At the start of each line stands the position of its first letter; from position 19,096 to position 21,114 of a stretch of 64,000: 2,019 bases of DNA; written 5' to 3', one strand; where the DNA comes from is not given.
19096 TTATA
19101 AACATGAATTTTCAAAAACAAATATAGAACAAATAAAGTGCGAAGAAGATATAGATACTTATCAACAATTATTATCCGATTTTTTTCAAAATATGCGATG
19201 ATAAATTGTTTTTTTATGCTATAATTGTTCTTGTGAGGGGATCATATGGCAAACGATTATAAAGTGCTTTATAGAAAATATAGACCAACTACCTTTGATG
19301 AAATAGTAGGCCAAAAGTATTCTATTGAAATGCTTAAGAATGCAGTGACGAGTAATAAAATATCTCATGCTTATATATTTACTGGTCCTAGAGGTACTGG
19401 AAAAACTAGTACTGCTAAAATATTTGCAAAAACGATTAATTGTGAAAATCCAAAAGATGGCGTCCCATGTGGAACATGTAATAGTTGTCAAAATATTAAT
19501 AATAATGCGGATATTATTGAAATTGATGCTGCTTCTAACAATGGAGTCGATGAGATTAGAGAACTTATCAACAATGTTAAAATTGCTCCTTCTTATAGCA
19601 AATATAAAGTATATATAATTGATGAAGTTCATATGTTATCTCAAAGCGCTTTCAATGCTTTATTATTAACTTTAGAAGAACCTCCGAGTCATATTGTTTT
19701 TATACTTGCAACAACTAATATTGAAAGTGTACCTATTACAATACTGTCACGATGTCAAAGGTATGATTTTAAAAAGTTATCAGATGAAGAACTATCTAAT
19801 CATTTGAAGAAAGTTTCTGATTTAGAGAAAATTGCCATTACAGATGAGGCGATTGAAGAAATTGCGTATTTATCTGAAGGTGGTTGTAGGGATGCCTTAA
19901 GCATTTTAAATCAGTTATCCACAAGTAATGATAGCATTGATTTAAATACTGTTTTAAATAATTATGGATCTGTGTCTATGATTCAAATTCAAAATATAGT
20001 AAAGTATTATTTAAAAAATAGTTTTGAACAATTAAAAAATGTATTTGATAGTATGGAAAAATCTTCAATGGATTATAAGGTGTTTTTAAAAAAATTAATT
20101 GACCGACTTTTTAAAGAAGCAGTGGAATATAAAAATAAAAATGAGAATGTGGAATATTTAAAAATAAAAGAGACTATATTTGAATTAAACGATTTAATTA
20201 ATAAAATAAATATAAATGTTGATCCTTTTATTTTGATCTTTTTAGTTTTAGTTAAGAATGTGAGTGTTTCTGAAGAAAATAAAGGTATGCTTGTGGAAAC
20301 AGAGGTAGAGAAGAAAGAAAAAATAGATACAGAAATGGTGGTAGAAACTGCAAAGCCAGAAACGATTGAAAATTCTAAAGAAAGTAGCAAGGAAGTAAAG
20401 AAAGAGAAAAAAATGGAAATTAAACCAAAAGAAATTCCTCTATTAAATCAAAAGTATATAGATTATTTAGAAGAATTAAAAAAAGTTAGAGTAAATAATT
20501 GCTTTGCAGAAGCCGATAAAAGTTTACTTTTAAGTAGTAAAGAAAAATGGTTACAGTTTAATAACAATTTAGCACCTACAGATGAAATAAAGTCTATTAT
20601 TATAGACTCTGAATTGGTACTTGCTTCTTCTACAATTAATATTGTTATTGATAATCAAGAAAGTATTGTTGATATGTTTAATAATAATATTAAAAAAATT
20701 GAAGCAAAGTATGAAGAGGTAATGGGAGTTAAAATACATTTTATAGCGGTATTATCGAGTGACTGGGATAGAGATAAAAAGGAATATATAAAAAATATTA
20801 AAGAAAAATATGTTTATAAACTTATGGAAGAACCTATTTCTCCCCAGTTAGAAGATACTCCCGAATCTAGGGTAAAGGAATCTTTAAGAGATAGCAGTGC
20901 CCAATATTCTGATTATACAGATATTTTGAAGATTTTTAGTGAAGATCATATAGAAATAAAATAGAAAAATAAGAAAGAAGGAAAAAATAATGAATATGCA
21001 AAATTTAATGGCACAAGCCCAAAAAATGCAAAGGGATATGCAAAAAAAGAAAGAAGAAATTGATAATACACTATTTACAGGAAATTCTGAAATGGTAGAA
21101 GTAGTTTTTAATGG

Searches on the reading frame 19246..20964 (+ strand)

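Call 63: search_protein_families(library=pfam, proteins=[window:19246-20964:+], max_evalue=0.00001)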
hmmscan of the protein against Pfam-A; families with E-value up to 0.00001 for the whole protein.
window:19246-20964:+ (572 aa): 5 families
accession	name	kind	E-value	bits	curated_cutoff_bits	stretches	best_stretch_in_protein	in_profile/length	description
PF13177.12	DNA_pol3_delta2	-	1e-45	156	27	1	23-178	2-160/161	DNA polymerase III, delta subunit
PF00004.35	AAA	-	1.4e-14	55.1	21.2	1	44-173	2-126/131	ATPase family associated with various cellular activities (AAA)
PF22608.2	DNAX_ATPase_lid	-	3.4e-07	30.4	27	1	183-223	2-42/49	DNA polymerase III clamp loader subunit, ATPase lid domain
PF13401.12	AAA_22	-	8.3e-07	29.8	27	0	44-157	9-123/130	AAA domain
PF05496.18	RuvB_N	-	6.9e-06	26.4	27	0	13-67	2-60/159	Holliday junction DNA helicase RuvB P-loop domain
